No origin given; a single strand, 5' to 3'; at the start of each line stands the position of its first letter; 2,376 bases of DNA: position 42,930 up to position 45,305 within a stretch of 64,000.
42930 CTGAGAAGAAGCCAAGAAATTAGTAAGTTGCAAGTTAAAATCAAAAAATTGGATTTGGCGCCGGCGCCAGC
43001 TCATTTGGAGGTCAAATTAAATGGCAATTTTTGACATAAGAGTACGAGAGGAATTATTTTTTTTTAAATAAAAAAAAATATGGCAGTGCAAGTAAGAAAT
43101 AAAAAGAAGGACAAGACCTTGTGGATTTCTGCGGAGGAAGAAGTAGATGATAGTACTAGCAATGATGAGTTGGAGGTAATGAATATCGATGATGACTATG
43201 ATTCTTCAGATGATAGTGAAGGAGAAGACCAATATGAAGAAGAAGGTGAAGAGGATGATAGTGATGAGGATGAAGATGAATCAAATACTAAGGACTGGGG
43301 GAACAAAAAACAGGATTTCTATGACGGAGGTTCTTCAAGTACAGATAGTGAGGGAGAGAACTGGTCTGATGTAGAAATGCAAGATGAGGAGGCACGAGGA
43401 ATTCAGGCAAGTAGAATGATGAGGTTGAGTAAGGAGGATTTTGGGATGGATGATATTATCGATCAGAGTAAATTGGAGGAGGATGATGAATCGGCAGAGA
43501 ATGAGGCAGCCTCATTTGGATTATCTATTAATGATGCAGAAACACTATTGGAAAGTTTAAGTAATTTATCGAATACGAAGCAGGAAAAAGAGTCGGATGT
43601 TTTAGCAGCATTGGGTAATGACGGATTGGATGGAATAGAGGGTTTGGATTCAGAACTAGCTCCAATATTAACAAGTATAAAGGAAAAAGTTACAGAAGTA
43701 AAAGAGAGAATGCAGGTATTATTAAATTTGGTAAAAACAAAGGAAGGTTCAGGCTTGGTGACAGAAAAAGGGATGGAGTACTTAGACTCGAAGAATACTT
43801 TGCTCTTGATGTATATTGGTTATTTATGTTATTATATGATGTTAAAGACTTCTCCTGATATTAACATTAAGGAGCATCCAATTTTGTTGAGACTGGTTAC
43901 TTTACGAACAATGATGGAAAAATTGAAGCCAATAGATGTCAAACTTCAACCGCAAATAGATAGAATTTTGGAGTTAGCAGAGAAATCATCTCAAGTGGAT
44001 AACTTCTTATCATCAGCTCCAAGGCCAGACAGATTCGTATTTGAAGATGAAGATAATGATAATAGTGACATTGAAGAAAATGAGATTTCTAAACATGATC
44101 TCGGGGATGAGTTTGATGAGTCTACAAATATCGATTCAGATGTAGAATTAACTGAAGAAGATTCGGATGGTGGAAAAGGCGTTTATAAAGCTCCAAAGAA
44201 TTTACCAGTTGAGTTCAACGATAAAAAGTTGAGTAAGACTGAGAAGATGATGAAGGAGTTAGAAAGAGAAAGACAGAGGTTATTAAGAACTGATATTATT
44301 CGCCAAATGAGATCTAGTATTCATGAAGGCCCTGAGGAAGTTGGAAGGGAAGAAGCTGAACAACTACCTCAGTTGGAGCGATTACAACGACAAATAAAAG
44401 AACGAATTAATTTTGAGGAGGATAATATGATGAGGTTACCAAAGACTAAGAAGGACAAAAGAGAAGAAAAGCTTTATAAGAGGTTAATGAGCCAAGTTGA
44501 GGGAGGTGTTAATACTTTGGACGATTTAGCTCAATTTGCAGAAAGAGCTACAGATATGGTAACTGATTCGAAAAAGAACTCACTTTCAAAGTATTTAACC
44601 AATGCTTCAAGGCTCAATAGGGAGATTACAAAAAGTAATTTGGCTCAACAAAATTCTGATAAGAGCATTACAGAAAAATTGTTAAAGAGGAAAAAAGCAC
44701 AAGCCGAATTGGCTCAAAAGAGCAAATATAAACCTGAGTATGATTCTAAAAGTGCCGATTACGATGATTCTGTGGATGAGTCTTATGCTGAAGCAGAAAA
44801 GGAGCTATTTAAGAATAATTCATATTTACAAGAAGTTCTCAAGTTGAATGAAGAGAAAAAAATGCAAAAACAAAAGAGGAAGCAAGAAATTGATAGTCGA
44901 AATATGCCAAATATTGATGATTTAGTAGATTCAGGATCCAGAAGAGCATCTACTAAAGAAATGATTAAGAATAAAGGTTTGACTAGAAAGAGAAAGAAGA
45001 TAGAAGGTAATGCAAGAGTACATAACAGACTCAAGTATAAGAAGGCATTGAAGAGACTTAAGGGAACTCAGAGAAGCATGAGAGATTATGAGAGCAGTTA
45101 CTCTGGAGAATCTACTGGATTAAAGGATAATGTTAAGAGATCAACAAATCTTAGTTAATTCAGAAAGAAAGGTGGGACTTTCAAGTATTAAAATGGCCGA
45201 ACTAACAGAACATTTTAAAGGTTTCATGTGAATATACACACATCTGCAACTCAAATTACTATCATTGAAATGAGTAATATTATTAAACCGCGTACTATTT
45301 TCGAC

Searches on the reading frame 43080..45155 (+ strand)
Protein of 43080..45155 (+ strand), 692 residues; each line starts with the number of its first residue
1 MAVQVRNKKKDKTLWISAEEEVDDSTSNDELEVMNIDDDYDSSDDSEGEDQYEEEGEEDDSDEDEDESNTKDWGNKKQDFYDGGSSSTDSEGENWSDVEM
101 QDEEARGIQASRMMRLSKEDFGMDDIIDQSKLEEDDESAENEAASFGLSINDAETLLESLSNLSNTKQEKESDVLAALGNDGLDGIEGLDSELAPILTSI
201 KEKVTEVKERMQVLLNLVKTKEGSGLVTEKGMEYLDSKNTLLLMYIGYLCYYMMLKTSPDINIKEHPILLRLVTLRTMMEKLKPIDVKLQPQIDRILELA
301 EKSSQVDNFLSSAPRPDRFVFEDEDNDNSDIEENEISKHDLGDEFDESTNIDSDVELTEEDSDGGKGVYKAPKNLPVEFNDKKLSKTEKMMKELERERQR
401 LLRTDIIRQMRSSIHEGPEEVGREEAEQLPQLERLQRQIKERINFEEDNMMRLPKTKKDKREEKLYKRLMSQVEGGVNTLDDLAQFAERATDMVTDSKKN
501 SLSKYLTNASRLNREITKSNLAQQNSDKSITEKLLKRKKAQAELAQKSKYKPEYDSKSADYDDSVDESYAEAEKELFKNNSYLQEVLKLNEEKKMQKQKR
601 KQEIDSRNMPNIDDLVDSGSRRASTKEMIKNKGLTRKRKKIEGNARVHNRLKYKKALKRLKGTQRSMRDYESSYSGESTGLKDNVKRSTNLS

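Call 19: find_homologous_proteins(query=window:43080-45155:+, max_evalue=1e-10)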
Query window:43080-45155:+ (692 aa): 17 proteins with E <= 1e-10 among 8000 candidates.
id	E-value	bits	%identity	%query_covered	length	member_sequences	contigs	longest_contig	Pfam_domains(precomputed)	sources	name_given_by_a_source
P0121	0.0e+0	1453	100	100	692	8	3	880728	PF09368.16,PF04000.21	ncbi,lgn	ncbi:nuclear protein [Cryptosporidium parvum]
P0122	0.0e+0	1276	88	100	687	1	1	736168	PF09368.16,PF04000.21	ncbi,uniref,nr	ncbi:uncharacterized protein ELE39_000761 [Cryptosporidium sp. chipmunk genotype I]|uniref:uncharact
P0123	0.0e+0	1270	87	100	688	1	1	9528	PF09368.16,PF04000.21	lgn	-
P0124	0.0e+0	1264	86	100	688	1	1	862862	PF09368.16,PF04000.21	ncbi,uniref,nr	ncbi:nucleolar ribonucleoprotein [Cryptosporidium ubiquitum]|uniref:Nucleolar ribonucleoprotein n=1 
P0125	0.0e+0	1137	79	100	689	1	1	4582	PF09368.16,PF04000.21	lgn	-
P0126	0.0e+0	1113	77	100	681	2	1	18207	PF09368.16,PF04000.21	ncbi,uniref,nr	ncbi:nuclear protein [Cryptosporidium canis]|uniref:Nuclear protein n=1 Tax=Cryptosporidium canis Ta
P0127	0.0e+0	1098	76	100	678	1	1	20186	PF09368.16,PF04000.21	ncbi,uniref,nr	ncbi:nuclear protein [Cryptosporidium canis]|uniref:Nuclear protein n=1 Tax=Cryptosporidium canis Ta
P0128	8.1e-274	928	66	100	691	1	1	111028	PF09368.16,PF04000.21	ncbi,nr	ncbi:Sas10 C-terminal domain-containing protein [Cryptosporidium felis]|nr:Sas10 C-terminal domain-c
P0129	8.2e-223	760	58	100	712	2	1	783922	PF09368.16,PF04000.21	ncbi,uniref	ncbi:hypothetical protein RS030_81432 [Cryptosporidium xiaoi]|uniref:Sas10 C-terminal domain-contain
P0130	2.1e-205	702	55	99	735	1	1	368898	PF11031.14,PF09368.16,PF04000.21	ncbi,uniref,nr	ncbi:conserved eukaryotic nuclear protein [Cryptosporidium ryanae]|uniref:conserved eukaryotic nucle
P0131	1.3e-180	620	49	98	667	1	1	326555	PF09368.16,PF04000.21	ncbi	ncbi:Sas10/Utp3 family protein [Cryptosporidium serpentis]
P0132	1.2e-176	607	48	98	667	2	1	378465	PF09368.16,PF04000.21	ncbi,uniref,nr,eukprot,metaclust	ncbi:Sas10/Utp3 family protein [Cryptosporidium muris RN66]|uniref:Sas10/Utp3 family protein n=1 Tax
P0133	2.0e-43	167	27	90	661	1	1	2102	PF09368.16,PF04000.21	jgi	jgi:U3 small nucleolar RNA-associated protein 3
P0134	5.1e-33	133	27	44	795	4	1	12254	PF09368.16,PF04000.21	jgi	jgi:U3 small nucleolar RNA-associated protein 3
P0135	1.3e-31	128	30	78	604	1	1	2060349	PF09368.16,PF04000.21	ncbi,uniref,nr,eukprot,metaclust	ncbi:conserved hypothetical protein [Theileria equi strain WA]|uniref:Sas10 C-terminal domain-contai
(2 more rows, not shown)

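Call 21: find_encoding_contigs(protein=P0124, flank=10000, max_places=1)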
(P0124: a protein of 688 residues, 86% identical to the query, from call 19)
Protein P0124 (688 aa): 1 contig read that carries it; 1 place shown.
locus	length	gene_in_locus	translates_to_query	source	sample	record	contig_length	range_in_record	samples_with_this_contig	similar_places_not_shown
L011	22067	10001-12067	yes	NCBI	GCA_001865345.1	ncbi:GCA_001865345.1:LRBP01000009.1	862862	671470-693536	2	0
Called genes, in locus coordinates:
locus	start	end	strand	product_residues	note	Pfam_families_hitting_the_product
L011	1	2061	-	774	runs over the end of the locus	-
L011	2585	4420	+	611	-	-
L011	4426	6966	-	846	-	PF04130:GCP_C_terminal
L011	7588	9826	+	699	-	PF00668:Condensation (weak)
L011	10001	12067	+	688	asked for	PF04000:Sas10_Utp3, PF09368:Sas10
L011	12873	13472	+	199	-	PF00406:ADK, PF13207:AAA_17, PF13238:AAA_18, PF13671:AAA_33 (weak)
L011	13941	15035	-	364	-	PF00134:Cyclin_N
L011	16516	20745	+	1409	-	-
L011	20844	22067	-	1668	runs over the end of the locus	-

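Call 22: find_encoding_contigs(protein=P0128, flank=10000, max_places=1)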
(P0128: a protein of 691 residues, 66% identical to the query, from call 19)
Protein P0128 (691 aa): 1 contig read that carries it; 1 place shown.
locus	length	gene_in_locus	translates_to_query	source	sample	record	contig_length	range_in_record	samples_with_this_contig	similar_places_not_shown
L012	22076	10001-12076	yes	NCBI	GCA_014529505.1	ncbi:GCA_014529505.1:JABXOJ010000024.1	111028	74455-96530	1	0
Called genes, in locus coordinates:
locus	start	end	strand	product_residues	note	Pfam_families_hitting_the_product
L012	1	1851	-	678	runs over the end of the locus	-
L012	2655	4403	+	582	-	-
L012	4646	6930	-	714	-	-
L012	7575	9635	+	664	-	PF00668:Condensation (weak)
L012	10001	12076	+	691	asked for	PF04000:Sas10_Utp3, PF09368:Sas10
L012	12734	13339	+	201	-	PF00406:ADK, PF13207:AAA_17, PF13238:AAA_18 (weak), PF13671:AAA_33 (weak)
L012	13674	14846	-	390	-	PF00134:Cyclin_N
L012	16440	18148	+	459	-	-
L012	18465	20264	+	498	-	-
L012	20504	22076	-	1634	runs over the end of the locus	PF00169:PH (faint)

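Call 23: find_encoding_contigs(protein=P0130, flank=10000, max_places=1)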
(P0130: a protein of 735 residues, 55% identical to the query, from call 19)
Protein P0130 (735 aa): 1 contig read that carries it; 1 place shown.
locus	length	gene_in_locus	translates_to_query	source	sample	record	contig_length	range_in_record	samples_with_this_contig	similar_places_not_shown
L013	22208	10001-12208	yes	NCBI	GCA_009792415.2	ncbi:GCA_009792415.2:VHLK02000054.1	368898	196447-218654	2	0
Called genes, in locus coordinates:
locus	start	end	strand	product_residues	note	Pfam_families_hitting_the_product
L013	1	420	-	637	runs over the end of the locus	-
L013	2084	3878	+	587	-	-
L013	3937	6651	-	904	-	-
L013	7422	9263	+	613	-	PF00668:Condensation (weak)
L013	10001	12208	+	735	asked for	PF11031:Phage_holin_T (faint), PF04000:Sas10_Utp3, PF09368:Sas10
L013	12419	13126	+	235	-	PF00406:ADK, PF13207:AAA_17, PF13238:AAA_18, PF13671:AAA_33 (weak)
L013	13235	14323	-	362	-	PF00134:Cyclin_N (weak)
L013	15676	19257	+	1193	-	PF05843:Suf, PF23233:HAT_Syf1_CNRKL1_N (weak), PF23240:HAT_PRP39_N, PF05843:Suf, PF23241:HAT_PRP39_C (weak)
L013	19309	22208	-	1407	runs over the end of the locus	PF00169:PH (faint)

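Call 24: find_encoding_contigs(protein=P0132, flank=10000, max_places=1)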
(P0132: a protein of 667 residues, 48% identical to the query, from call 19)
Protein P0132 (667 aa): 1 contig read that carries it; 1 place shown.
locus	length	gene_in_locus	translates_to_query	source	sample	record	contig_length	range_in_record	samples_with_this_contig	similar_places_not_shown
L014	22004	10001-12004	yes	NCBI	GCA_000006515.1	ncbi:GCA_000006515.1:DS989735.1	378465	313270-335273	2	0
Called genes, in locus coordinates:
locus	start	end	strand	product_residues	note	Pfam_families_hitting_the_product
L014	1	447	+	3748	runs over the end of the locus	PF20416:UTP20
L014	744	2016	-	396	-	PF00076:RRM_1 (faint)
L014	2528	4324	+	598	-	-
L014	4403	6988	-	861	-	PF04130:GCP_C_terminal (weak)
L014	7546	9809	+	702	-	PF00668:Condensation (weak)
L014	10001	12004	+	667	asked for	PF04000:Sas10_Utp3, PF09368:Sas10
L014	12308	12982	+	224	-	PF13671:AAA_33 (weak), PF00406:ADK, PF13207:AAA_17, PF13238:AAA_18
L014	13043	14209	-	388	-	PF00134:Cyclin_N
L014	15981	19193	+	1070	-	PF05843:Suf, PF23233:HAT_Syf1_CNRKL1_N (faint), PF23240:HAT_PRP39_N, PF05843:Suf, PF23241:HAT_PRP39_C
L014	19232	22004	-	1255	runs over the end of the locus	PF00169:PH (faint)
